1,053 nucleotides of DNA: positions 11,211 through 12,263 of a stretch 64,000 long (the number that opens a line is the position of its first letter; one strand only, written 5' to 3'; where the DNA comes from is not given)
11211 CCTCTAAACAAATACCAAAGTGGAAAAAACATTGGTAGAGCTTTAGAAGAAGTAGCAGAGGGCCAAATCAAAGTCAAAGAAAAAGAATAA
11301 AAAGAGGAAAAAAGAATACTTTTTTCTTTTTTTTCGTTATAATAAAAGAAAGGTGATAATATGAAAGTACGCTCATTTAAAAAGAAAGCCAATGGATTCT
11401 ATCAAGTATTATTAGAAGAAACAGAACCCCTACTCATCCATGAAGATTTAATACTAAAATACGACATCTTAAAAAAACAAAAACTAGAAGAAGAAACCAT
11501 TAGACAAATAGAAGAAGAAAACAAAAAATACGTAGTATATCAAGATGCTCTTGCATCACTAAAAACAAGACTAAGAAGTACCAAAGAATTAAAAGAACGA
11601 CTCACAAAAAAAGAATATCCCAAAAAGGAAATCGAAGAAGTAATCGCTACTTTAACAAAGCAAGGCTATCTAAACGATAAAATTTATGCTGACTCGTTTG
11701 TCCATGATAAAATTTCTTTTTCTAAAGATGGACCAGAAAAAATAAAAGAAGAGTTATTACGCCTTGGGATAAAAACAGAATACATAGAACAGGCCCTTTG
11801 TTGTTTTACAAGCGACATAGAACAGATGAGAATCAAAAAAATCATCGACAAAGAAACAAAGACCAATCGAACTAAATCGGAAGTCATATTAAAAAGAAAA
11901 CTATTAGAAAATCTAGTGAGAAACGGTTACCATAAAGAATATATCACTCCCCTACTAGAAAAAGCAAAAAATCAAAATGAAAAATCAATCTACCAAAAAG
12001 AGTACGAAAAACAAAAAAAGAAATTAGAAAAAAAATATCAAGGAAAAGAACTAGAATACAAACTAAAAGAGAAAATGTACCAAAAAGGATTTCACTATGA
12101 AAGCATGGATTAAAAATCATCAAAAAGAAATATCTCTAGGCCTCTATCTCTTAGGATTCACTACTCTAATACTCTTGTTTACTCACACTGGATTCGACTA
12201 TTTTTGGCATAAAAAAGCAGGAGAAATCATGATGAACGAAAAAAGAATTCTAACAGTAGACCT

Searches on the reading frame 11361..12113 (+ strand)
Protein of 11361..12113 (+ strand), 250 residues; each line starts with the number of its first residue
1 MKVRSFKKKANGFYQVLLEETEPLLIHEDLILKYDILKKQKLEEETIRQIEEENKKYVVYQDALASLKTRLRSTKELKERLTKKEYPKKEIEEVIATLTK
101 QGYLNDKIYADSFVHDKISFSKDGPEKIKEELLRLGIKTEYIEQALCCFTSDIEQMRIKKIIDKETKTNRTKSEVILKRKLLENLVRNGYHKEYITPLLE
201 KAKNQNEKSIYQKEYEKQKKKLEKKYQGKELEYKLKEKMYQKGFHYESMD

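Call 47: search_protein_families(library=pfam, proteins=[window:11361-12113:+], max_evalue=0.0001)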
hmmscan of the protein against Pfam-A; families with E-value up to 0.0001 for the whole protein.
window:11361-12113:+ (250 aa): 2 families
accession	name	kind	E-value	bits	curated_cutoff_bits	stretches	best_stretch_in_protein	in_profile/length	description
PF02631.22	RecX_HTH2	-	1.6e-10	41.5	26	1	105-146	1-42/42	RecX, second three-helix domain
PF21982.2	RecX_HTH1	-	6e-09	36.2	26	1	60-97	2-39/40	RecX, first three-helix domain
